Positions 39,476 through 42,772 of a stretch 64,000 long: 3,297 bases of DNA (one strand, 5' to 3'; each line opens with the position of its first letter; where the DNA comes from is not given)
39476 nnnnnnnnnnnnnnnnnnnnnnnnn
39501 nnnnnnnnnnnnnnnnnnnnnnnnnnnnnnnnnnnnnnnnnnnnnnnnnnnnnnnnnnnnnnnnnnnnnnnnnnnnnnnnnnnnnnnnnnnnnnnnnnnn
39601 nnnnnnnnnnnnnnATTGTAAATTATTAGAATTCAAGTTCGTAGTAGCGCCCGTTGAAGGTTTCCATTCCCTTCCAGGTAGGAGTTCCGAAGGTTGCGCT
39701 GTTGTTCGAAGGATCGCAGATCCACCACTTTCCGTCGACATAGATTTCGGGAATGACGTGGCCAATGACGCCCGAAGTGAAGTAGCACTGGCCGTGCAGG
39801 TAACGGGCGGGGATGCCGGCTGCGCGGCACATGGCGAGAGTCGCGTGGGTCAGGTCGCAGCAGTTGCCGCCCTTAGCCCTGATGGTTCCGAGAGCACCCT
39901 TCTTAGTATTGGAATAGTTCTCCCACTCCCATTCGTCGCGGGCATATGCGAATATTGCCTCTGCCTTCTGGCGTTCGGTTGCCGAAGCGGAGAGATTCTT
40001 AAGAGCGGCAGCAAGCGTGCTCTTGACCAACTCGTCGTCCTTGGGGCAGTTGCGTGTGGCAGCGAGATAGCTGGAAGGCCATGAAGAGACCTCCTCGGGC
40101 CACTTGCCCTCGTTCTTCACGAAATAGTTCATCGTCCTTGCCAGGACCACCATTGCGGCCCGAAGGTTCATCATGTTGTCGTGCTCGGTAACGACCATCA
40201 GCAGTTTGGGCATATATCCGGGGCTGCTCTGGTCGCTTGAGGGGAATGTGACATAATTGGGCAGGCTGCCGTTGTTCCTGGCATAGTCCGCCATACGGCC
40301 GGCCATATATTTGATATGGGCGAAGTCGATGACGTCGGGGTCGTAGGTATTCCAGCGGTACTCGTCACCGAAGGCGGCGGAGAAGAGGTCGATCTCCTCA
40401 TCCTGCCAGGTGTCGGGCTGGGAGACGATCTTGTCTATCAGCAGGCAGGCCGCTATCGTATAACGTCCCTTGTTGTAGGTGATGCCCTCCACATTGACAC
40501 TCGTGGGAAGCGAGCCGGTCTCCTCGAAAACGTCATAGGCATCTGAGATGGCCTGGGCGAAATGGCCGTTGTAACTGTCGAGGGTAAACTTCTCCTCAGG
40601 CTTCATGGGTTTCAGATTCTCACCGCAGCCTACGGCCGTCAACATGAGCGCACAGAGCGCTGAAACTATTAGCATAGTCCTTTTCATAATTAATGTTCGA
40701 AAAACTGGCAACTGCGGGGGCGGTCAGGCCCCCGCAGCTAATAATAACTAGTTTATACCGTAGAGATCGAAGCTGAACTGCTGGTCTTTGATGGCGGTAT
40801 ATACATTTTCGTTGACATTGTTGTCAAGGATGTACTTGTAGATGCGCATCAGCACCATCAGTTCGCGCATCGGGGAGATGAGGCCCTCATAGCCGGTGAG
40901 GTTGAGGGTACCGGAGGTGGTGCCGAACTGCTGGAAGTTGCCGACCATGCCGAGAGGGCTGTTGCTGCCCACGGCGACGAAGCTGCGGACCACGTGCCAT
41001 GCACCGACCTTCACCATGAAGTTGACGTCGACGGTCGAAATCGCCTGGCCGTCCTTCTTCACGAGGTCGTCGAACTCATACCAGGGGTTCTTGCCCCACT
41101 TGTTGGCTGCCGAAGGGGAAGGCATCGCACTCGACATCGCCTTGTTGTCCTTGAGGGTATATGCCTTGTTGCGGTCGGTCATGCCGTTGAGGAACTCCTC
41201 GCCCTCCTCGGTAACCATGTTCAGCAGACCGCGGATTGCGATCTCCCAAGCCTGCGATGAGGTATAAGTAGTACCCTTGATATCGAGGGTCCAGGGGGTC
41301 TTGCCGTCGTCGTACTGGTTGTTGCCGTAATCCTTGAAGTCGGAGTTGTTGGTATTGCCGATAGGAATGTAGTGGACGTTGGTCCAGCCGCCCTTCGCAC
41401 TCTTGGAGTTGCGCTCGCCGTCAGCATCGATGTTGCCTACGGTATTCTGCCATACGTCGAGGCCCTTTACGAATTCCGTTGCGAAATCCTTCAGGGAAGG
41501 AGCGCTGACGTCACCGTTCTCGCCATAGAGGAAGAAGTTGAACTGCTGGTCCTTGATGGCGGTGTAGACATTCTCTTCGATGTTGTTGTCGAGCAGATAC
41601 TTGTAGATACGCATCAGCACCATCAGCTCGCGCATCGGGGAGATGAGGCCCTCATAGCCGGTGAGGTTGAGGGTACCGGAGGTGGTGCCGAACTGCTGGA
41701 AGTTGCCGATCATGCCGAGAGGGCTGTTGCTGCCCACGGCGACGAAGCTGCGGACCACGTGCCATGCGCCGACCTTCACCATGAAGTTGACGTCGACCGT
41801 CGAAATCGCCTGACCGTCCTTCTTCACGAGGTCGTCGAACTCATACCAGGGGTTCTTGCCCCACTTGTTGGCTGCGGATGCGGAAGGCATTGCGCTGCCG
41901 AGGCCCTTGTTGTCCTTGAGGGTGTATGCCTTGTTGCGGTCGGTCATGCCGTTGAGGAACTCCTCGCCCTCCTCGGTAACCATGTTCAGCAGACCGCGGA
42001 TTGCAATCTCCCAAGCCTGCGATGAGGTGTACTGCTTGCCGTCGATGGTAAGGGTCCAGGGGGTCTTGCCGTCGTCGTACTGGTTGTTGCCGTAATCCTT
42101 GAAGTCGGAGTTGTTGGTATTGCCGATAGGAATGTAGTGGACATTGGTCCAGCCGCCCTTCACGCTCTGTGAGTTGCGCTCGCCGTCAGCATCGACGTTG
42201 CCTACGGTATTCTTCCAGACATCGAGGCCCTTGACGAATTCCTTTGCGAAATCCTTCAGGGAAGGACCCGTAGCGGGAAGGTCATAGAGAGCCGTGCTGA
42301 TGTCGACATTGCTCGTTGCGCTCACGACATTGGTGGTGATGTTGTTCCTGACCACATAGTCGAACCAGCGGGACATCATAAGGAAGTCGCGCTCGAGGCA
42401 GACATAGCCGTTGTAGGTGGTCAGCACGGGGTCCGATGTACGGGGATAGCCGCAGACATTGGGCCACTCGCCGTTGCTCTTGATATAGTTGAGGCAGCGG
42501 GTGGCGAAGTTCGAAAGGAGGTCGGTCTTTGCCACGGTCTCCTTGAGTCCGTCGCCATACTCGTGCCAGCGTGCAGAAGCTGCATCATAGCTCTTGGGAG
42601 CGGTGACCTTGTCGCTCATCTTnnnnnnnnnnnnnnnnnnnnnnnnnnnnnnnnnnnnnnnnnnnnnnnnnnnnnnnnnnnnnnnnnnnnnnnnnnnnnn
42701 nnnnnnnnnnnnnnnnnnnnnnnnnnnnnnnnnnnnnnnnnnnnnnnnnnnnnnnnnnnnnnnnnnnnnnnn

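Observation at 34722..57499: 23-kb SusC/SusD operon apparently wired for MurNAc/peptidoglycan rather than a dietary or host glycan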

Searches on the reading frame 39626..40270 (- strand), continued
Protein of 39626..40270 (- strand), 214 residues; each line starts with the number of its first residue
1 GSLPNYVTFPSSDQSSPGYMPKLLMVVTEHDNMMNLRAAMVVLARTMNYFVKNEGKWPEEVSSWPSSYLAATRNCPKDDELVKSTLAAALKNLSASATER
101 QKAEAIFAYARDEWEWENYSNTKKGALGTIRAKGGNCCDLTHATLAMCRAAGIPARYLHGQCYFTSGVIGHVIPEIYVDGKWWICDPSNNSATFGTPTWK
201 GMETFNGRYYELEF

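Call 120: list_cluster_members(proteins=[P0279, P0310, P0360, P0336, P0343, P0352, P0388, P0374, P0295, P0371])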
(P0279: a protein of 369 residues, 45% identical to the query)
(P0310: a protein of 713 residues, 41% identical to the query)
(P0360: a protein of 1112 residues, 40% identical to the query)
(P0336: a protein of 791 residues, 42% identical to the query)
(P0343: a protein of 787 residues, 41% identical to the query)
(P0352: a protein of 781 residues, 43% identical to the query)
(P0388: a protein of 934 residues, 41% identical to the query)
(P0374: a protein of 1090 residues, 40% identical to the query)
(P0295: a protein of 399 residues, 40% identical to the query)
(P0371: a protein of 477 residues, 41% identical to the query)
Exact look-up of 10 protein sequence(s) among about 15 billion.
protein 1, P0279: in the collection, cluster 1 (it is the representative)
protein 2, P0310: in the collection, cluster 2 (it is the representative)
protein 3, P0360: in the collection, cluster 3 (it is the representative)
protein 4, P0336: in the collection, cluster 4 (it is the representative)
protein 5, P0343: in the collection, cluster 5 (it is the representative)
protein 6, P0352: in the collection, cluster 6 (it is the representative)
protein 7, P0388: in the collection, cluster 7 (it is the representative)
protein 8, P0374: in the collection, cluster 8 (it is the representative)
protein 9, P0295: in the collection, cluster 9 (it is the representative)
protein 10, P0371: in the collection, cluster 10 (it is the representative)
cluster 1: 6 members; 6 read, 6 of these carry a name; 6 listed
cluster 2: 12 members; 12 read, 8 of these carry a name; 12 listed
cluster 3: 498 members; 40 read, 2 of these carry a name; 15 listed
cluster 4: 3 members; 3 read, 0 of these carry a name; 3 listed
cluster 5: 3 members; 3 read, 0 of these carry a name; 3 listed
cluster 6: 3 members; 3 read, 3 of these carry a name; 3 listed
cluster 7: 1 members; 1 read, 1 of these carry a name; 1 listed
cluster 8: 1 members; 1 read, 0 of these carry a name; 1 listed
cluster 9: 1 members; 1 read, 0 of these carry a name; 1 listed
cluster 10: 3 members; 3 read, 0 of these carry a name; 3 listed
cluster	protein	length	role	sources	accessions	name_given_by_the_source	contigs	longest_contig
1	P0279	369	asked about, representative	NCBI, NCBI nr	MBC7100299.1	MAG: transglutaminase [Methanobacteriales archaeon] | transglutaminase [Methanobacteriales archaeon]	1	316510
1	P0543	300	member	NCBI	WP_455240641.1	pseudomurein-binding repeat-containing protein, partial [Methanothermobacter tenebrarum]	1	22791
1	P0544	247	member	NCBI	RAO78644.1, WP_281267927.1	pseudomurein-binding repeat-containing protein, partial [Methanothermobacter tenebrarum]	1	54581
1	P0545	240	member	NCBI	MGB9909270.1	MAG: pseudomurein-binding repeat-containing protein, partial [Methanothermobacter ...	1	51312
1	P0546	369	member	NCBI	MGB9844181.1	MAG: transglutaminase domain-containing protein [Methanothermobacter tenebrarum]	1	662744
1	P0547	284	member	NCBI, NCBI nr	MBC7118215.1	MAG: pseudomurein-binding protein, partial [Methanobacteriaceae archaeon] | pseudomurein-binding protein [Methanobacteriaceae archaeon]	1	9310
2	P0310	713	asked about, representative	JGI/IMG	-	-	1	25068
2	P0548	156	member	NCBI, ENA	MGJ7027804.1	transglutaminase-like putative cysteine protease [Methanothermobacter sp. DSM 3267]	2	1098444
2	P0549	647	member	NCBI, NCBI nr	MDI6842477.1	MAG: pseudomurein-binding repeat-containing protein, partial [Methanothermobacter wolfeii] | pseudomurein-binding repeat-containing protein [Methanothermobacter wolfeii]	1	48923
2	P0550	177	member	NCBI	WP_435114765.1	transglutaminase domain-containing protein, partial [Methanothermobacter sp. DSM 3267]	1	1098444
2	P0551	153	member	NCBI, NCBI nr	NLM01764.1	MAG: transglutaminase family protein, partial [Methanothermobacter wolfeii] | transglutaminase family protein [Methanothermobacter wolfeii]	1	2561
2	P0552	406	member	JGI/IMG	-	hypothetical protein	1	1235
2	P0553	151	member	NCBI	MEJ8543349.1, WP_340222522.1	transglutaminase family protein, partial [Methanothermobacter wolfeii]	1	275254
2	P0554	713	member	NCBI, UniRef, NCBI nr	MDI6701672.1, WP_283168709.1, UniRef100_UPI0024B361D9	pseudomurein-binding repeat-containing protein [Methanothermobacter wolfeii] | pseudomurein-binding repeat-containing protein n=1 Tax=Methanothermobacter wolfeii ...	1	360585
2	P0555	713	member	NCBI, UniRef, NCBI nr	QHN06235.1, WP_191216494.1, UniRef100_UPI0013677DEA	hypothetical protein FZP57_03565 [Methanothermobacter sp. THM-1] | pseudomurein-binding repeat-containing protein n=1 Tax=Methanothermobacter sp. THM-1 ... | pseudomurein-binding repeat-containing protein [Methanothermobacter sp. THM-1]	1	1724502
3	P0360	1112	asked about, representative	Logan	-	-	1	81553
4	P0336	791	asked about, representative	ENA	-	-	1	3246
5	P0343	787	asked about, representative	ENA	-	-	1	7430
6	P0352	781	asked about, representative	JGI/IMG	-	transglutaminase-like putative cysteine protease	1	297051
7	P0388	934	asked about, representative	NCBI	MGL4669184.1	MAG: pseudomurein-binding repeat-containing protein [Methanobacteriaceae archaeon]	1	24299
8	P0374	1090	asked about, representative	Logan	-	-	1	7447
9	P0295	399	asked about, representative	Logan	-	-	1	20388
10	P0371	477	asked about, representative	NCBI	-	-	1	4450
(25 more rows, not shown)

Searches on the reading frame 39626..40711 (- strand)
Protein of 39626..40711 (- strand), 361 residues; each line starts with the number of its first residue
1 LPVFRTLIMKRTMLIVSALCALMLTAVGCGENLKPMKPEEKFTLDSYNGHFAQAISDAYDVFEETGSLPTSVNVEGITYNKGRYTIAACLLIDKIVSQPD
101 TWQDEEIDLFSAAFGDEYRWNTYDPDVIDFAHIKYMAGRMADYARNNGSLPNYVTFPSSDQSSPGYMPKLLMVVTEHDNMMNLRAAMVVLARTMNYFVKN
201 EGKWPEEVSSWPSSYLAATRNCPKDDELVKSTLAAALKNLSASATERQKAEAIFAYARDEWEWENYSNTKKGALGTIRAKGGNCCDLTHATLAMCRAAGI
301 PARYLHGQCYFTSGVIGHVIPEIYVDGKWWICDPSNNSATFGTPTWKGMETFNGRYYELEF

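Call 4: search_protein_families(library=pfam, proteins=[window:39626-40711:-], max_evalue=0.01)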
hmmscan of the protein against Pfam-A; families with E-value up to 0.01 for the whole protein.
window:39626-40711:- (361 aa): 3 families
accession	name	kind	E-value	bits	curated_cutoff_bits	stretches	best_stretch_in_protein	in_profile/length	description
PF01841.26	Transglut_core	-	1.4e-18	67.6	23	1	242-334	10-108/108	Transglutaminase-like superfamily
PF09373.15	PMBR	-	3.2e-05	24.2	24.9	1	128-156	5-33/33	Pseudomurein-binding repeat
PF04473.18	DUF553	-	0.0033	17.3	20.5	1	268-339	48-118/140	Transglutaminase-like domain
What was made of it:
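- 39626..40687 (-): Lipoprotein (353 aa from the ATG at 40687): PMBR-like repeats plus a transglutaminase-like Cys-His-Asp peptidase core. This is the architecture of Pei-type pseudomurein endoisopeptidases. Inferred surface peptide-cross-link hydrolase. Transglut_core 1.4e-18; PMBR 24.2 bits (call 4).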

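Call 6: search_protein_families(library=ncbifam, proteins=[window:39626-40711:-], max_evalue=0.01)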
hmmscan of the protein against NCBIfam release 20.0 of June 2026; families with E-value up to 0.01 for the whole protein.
window:39626-40711:- (361 aa): 0 families

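Call 26: search_solved_structures(query=window:39626-40711:-, max_evalue=1)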
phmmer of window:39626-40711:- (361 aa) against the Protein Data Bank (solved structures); distinct sequences matched with E-value up to 1: 2.
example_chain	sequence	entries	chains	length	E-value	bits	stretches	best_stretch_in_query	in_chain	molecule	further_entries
3isr_A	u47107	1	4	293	9.1e-09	37.7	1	265-335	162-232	Transglutaminase-like enzymes, putative cysteine protease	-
8k51_B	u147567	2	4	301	0.15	13.9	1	278-345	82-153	arylamine N-acyltransferase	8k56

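Call 85: search_dna_similar(query=window:39626-40687:-, collection=phages, mode=protein, max_evalue=1, max_rows=25)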
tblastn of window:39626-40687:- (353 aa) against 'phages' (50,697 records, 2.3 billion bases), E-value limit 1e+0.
Records with a match: 12; places in all: 12; records where one place covers at least 80% of the query: 0.
Best place of each record, by identity: <60% 12.
By first word of the organism name: Bacteriophage 4; Methanobacterium 2; Caudoviricetes 2; Acinetobacter 2; Synechococcus 2.
By host as written in the record: - 6; Methanobacterium formicicum Khl10 2; Methanobacteriales 2; Synechococcus sp. MW02 2.
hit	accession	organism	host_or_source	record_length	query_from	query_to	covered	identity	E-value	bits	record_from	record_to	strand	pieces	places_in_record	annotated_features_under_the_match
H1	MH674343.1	Methanobacterium virus Drs3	Methanobacterium formicicum Khl10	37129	207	353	42%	41.2%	6e-24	108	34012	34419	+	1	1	pseudomurein-binding repeat protein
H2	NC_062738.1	Methanobacterium virus Drs3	Methanobacterium formicicum Khl10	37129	207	353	42%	41.2%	6e-24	108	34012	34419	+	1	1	pseudomurein-binding repeat protein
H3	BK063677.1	Caudoviricetes sp. vir080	Methanobacteriales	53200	238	335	28%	30.5%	7e-7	57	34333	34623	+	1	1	hypothetical protein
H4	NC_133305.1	Caudoviricetes sp. vir080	Methanobacteriales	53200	238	335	28%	30.5%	7e-7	57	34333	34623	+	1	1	hypothetical protein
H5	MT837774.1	Bacteriophage sp.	human fecal samples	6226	241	338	28%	26.7%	6e-2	41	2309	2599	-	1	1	record has no annotation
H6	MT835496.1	Bacteriophage sp.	human fecal samples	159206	259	325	19%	35.8%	4e-2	42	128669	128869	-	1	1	record has no annotation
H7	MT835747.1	Bacteriophage sp.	human fecal samples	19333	266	341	22%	30.9%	4e-1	39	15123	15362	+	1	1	record has no annotation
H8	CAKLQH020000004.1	Acinetobacter phage MD-2021a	not known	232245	259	332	21%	31.6%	4e-4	49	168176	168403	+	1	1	Uncharacterized protein conserved in bacteria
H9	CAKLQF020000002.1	Acinetobacter phage MD-2021a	not known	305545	259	332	21%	31.6%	4e-4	49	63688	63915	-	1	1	Uncharacterized protein conserved in bacteria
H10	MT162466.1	Synechococcus phage S-N03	Synechococcus sp. MW02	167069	297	331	10%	45.7%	4e-1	39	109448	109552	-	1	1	putative tail fiber-like protein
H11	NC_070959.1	Synechococcus phage S-N03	Synechococcus sp. MW02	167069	297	331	10%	45.7%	4e-1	39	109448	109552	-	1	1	tail fiber protein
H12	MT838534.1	Bacteriophage sp.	human fecal samples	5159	271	301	9%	48.4%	8e-1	38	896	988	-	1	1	record has no annotation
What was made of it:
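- Closest known: Pei-type pseudomurein endoisopeptidases of methanogen viruses. Different: psiM2/psiM100 Pei proteins were not among the hits (call 85).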

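Call 86: get_annotated_region(hit=H1, flank=2500)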
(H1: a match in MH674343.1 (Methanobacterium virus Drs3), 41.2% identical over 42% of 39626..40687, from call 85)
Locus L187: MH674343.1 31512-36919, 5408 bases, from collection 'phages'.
description: Methanobacterium virus Drs3, complete genome.
organism: Methanobacterium virus Drs3 (NCBI taxid 1430441)
taxonomy: Viruses; Duplodnaviria; Heunggongvirae; Uroviricota; Caudoviricetes; Methanobavirales; Anaerodiviridae; Metforvirus; Metforvirus Drs3
host: Methanobacterium formicicum Khl10; source: -; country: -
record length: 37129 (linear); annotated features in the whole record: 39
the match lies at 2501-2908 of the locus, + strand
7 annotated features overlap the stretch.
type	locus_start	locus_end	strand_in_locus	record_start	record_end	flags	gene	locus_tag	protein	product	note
CDS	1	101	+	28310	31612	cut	-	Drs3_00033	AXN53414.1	tail protein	ORF_00033; Phage tail protein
CDS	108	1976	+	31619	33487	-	-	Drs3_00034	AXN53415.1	hypothetical protein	ORF_00034; hypothetical protein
CDS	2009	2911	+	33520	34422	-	-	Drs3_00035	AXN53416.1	pseudomurein-binding repeat protein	ORF_00035; Pseudomurein-binding repeat protein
CDS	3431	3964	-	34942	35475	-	-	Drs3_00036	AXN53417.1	hypothetical protein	ORF_00036; hypothetical protein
CDS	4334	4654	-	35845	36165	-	-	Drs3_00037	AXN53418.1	hypothetical protein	ORF_00037; hypothetical protein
CDS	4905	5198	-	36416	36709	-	-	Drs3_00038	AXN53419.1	hypothetical protein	ORF_00038; hypothetical protein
CDS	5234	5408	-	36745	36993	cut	-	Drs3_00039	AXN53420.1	hypothetical protein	ORF_00039; hypothetical protein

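Call 87: get_annotated_region(hit=H3, flank=2500)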
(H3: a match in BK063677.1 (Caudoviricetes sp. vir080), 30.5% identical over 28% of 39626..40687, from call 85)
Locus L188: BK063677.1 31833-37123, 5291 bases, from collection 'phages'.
description: TPA_asm: Caudoviricetes sp. vir080 genomic sequence.
organism: Caudoviricetes sp. vir080 (NCBI taxid 3068353)
taxonomy: Viruses; Duplodnaviria; Heunggongvirae; Uroviricota; Caudoviricetes
host: Methanobacteriales; source: human gut; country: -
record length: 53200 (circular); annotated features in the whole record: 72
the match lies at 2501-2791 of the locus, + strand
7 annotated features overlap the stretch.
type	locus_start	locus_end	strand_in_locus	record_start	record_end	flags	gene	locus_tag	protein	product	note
CDS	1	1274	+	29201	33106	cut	-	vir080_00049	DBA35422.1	hypothetical protein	phrog_38386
CDS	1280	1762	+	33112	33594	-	-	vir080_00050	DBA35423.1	hypothetical protein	-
CDS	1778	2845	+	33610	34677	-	-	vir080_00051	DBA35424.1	hypothetical protein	-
CDS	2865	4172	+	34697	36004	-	-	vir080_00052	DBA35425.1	hypothetical protein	-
CDS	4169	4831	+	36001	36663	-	-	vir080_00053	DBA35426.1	hypothetical protein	-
CDS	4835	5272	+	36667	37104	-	-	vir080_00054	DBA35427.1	hypothetical protein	-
CDS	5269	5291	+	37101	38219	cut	-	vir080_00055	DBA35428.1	baseplate protein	phrog_6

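Call 89: search_protein_families(library=pfam, proteins=[L187:2009-2911:+, L188:1778-2845:+], max_evalue=0.1)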
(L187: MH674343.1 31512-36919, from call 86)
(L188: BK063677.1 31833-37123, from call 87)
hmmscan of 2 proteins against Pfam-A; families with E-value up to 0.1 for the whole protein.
L187:2009-2911:+ (300 aa): 4 families
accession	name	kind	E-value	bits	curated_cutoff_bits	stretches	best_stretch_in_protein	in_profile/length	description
PF09373.15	PMBR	-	2.7e-17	62.4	24.9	2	78-106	3-31/33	Pseudomurein-binding repeat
PF01841.26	Transglut_core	-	5.6e-14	52.8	23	1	175-273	4-108/108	Transglutaminase-like superfamily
PF12386.14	Peptidase_C71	-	0.00039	20.7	22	1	183-283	14-118/149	Pseudomurein endo-isopeptidase Pei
PF04473.18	DUF553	-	0.00048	20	20.5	1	212-275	53-115/140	Transglutaminase-like domain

L188:1778-2845:+ (355 aa): 2 families
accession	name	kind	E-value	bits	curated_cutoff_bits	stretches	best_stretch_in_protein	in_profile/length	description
PF01841.26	Transglut_core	-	1.8e-10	41.5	23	1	230-320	2-98/108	Transglutaminase-like superfamily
PF04473.18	DUF553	-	6.8e-05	22.8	20.5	1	231-328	6-112/140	Transglutaminase-like domain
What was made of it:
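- On Pei-type pseudomurein endoisopeptidase (MEROPS C71): Drs3_00035 itself scores only 20.7 bits, below the cut-off (call 89).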

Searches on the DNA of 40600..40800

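Call 69: search_rna_families(source=window, start=40600, end=40800, threshold=evalue, max_evalue=10)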
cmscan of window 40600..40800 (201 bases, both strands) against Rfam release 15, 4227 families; matches with E-value up to 10: 4.
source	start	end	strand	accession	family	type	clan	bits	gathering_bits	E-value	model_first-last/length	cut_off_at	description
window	40680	40756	-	RF03536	Flavi_TBFV_xrRNA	Cis-reg;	-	13.4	46.5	2.6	1-89/89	no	Tick-borne Flavivirus exoribonuclease-resistant RNA element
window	40708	40734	-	RF01785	blv_FSE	Cis-reg; frameshift_element;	-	12.7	34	7.3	1-27/27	no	ribosomal frameshift site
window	40676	40800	+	RF02956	DUF2693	Gene; sRNA;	-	10.6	81.3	6.8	1-135/165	3'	DUF2693 RNA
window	40618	40666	-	RF00677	MIR168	Gene; miRNA;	-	10.3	66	7.9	1-129/129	no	MIR168 microRNA precursor family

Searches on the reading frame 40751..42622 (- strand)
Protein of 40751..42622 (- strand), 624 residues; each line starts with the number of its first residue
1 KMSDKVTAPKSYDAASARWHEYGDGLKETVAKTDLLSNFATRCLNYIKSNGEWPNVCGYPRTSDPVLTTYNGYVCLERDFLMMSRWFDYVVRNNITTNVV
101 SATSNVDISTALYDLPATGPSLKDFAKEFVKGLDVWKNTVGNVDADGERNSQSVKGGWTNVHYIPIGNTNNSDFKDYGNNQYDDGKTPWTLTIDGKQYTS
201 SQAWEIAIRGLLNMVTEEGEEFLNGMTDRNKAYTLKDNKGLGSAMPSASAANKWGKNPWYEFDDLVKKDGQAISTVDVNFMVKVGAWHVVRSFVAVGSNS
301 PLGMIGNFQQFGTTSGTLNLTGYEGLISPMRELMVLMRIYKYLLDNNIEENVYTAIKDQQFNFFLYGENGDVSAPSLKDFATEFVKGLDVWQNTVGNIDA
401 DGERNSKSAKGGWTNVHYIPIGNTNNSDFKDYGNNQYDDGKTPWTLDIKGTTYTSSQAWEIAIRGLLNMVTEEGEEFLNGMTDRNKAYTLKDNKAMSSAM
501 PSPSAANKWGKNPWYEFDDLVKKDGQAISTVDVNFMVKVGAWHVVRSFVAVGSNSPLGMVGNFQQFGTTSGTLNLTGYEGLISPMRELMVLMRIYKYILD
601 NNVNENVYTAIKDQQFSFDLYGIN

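Call 84: search_protein_families(library=pfam, proteins=[window:40751-42622:-], max_evalue=1)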
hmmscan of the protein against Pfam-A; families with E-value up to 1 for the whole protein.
window:40751-42622:- (624 aa): 7 families
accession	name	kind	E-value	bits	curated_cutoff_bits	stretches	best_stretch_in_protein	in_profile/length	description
PF21504.2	FLIC_barrel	-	0.0015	18.8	27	0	183-203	21-40/44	Flagellin, barrel domain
PF14577.11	SEO_C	-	0.01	15.7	26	0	200-250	139-189/232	Sieve element occlusion C-terminus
PF07019.17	EMC6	-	0.014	16.3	23.3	0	311-328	13-30/81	EMC6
PF19062.5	DUF5758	-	0.014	15.8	26.9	0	267-293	58-84/105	Family of unknown function (DUF5758)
PF10391.15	DNA_pol_lambd_f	-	0.18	12.1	29.8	0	503-523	11-31/51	Fingers domain of DNA polymerase lambda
PF09639.16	YjcQ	-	0.24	12.1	23.3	0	448-489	46-87/95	YjcQ protein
PF18668.6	Tail_spike_N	-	0.78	10.3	25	0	213-240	7-34/70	Tail spike TSP1/Gp66 receptor binding N-terminal domain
